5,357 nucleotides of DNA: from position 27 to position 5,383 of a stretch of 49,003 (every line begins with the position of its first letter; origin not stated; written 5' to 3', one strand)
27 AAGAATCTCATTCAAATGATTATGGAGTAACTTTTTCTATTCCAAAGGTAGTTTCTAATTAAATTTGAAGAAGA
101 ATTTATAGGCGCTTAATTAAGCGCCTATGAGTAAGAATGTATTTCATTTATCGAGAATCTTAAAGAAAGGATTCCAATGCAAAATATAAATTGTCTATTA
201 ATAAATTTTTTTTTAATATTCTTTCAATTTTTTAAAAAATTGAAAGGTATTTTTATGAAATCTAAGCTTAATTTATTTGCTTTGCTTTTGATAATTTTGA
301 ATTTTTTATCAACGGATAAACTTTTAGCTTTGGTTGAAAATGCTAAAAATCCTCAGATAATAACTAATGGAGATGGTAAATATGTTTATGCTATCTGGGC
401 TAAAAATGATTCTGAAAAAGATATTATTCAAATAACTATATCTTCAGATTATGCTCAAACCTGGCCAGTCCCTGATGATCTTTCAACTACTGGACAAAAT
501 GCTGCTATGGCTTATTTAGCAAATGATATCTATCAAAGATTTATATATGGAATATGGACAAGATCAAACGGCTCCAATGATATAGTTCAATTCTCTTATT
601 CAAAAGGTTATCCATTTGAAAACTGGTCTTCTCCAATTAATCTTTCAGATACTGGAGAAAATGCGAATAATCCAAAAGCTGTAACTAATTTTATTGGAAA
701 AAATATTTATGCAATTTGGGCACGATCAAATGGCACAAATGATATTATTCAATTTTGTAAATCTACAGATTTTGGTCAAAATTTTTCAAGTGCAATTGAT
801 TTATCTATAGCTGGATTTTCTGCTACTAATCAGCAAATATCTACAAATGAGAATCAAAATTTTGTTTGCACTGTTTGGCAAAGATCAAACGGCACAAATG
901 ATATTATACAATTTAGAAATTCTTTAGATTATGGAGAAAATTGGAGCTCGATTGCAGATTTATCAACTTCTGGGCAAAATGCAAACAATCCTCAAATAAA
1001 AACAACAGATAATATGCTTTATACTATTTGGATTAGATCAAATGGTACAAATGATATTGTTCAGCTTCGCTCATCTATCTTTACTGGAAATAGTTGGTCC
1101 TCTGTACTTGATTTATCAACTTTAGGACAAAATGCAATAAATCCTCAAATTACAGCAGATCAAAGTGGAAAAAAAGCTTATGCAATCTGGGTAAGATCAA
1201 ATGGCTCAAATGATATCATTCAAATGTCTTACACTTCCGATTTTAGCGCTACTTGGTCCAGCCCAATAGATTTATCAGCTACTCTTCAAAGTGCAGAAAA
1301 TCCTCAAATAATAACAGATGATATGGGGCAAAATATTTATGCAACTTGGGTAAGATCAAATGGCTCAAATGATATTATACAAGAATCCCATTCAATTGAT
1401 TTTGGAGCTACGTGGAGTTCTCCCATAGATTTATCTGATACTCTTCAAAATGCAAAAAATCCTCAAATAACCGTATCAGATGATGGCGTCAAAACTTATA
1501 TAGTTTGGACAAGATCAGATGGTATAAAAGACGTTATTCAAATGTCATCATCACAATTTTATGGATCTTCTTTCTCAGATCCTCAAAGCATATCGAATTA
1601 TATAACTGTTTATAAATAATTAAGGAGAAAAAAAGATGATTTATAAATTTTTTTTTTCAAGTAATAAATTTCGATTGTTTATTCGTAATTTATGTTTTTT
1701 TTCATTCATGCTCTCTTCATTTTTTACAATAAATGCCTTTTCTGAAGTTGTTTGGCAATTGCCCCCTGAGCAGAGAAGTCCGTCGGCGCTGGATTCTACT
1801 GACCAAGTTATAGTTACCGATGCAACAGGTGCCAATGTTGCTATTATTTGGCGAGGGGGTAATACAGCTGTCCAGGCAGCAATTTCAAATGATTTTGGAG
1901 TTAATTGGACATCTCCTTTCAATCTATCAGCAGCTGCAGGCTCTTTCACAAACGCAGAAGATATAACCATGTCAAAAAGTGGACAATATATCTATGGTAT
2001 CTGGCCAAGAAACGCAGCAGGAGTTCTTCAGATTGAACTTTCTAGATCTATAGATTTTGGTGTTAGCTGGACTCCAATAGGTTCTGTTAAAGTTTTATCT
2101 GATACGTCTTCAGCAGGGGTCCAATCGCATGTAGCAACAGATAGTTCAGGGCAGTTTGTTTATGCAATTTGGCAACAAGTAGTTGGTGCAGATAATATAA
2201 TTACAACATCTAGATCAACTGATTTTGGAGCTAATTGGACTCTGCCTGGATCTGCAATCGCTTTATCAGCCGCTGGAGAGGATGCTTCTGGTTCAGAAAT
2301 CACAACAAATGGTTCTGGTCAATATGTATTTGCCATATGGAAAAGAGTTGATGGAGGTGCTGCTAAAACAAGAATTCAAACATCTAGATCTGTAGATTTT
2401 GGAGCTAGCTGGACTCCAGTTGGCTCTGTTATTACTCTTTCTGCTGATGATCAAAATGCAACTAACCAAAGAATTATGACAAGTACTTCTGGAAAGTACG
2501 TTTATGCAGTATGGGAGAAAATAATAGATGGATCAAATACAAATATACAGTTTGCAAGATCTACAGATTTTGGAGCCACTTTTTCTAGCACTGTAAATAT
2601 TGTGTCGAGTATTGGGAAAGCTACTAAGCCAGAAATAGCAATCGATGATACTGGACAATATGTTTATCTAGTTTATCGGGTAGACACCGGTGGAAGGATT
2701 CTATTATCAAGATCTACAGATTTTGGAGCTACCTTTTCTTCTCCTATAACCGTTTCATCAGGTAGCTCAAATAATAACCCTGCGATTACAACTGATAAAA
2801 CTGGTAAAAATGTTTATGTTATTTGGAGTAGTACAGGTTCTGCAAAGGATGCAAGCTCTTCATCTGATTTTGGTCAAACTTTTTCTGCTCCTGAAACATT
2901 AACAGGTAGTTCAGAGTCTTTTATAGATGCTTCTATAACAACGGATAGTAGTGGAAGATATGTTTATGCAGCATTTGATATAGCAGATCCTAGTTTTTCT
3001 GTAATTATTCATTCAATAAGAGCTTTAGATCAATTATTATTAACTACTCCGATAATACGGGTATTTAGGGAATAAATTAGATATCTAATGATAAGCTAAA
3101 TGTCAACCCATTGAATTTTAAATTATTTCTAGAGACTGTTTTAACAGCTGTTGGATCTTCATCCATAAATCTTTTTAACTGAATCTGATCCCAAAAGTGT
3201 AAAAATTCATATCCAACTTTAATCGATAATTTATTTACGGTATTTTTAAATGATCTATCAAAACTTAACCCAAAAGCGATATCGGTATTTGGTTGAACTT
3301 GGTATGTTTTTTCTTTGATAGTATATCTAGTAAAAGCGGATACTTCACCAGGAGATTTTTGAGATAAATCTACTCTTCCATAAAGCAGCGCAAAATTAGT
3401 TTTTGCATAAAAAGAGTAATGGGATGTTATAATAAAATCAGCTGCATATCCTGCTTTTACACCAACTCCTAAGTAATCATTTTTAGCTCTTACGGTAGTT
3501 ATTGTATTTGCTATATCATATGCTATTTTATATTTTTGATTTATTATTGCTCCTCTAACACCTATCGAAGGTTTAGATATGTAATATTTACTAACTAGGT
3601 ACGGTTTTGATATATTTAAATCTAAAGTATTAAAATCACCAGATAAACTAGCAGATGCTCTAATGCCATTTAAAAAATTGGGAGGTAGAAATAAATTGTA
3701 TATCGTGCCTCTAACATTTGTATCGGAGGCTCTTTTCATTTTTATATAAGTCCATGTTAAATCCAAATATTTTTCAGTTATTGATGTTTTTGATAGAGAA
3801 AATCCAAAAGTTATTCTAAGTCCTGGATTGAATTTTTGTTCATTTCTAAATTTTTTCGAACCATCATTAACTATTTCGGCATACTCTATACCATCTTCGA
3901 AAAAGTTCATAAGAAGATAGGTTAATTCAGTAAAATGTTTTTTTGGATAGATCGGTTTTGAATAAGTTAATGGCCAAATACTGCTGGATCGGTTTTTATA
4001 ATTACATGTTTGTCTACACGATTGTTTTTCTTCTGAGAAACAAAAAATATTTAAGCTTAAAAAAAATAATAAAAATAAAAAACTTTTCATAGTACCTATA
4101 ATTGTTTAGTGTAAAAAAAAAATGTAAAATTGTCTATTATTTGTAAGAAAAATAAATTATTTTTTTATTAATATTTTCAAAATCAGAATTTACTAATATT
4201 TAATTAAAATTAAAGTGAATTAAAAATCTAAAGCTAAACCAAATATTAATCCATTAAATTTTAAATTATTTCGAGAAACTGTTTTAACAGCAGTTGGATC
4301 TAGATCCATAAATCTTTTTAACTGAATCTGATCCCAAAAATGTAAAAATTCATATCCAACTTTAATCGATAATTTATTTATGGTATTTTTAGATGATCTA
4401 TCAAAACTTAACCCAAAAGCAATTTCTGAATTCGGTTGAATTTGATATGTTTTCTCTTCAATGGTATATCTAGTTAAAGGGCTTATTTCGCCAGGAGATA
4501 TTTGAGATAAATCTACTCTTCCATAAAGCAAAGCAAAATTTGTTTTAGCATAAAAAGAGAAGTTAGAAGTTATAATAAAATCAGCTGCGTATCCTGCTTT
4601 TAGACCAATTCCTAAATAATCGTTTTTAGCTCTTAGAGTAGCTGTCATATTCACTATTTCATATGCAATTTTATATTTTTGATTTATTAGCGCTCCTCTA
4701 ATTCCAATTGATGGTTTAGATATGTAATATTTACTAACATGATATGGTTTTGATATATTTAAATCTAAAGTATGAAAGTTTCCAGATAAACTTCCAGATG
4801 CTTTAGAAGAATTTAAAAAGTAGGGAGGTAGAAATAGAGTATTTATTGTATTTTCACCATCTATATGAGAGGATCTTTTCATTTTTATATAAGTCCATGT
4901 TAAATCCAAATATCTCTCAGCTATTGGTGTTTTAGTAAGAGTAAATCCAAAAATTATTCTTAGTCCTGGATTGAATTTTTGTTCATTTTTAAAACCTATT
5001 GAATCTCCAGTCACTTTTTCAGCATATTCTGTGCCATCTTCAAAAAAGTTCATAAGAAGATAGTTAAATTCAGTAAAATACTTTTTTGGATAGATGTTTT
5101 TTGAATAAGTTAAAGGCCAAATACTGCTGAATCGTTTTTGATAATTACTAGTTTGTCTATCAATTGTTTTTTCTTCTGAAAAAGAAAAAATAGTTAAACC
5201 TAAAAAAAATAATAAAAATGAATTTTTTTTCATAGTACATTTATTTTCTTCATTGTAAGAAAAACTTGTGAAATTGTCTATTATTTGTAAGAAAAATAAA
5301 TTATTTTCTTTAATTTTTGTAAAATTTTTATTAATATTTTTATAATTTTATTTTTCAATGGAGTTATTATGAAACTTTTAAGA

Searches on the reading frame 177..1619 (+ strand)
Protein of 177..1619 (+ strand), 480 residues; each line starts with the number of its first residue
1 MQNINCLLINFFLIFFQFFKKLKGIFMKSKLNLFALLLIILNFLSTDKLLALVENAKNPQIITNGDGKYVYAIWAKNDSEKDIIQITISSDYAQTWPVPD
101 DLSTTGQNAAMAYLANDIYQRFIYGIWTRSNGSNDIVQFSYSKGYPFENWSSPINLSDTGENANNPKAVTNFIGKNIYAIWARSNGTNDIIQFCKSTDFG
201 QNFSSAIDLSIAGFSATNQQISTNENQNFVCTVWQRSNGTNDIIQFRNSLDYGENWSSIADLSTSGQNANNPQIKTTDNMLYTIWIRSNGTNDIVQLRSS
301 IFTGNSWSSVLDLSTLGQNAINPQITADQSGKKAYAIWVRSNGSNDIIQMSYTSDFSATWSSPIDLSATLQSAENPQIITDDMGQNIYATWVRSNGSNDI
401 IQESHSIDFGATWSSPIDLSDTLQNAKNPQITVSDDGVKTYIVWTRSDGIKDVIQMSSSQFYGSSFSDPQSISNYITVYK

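Call 7: search_protein_families(library=pfam, proteins=[window:177-1619:+], max_evalue=1)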
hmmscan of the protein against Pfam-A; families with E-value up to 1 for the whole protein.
window:177-1619:+ (480 aa): 5 families
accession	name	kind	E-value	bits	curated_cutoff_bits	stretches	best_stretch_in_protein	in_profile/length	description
PF03016.20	Exostosin_GT47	-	0.013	15.3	33.4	0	104-224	28-138/293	Exostosin GT47 domain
PF21112.3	CsgH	-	0.042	14.3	27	1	317-369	12-64/88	CsgH protein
PF15899.11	BNR_6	-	0.1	13.2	27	0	195-204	3-12/14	BNR-Asp box repeat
PF02012.26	BNR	-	0.32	11.6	27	0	405-414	2-11/12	BNR/Asp-box repeat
PF07161.20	LppX_LprAFG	-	0.42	10.9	24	0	271-308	143-180/192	LppX_LprAFG lipoprotein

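Call 45: find_encoding_contigs(protein=window:177-1619:+, flank=10000, max_places=1)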
Protein window:177-1619:+ (480 aa): no gene with exactly this product is on record in the collection.

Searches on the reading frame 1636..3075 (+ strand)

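Call 7: search_protein_families(library=pfam, proteins=[window:1636-3075:+], max_evalue=1)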
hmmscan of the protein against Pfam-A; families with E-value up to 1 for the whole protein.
window:1636-3075:+ (479 aa): 5 families
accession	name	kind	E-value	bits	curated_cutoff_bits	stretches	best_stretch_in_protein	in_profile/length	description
PF13088.12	BNR_2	-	5e-10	39.6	31.4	3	241-391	76-222/277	BNR repeat-like domain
PF02012.26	BNR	-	3.8e-09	35.6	27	0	193-202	2-11/12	BNR/Asp-box repeat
PF15899.11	BNR_6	-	4e-07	29.9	27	0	193-202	3-12/14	BNR-Asp box repeat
PF22151.2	Fer4_NDSU1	-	0.11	12.5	23.8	0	54-76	3-25/51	NADH-ubiquinone oxidoreductase NDSU1/NuoG-like, 4Fe-4S domain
PF13620.12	CarboxypepD_reg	-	0.14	13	32.3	0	146-175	12-41/82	Carboxypeptidase regulatory-like domain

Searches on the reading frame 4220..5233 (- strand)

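Call 7: search_protein_families(library=pfam, proteins=[window:4220-5233:-], max_evalue=1)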
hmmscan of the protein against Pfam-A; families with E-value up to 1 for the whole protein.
window:4220-5233:- (337 aa): 3 families
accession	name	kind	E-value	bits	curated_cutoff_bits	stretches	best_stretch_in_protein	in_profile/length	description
PF05150.18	Legionella_OMP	-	9.3e-23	81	25.4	1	84-335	45-279/281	Legionella pneumophila major outer membrane protein precursor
PF03032.20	FSAP_sig_propep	-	0.012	16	27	1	1-23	3-25/46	Frog skin active peptide family signal and propeptide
PF13505.12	OMP_b-brl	-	0.11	13.1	28.7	1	175-337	57-175/175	Outer membrane protein beta-barrel domain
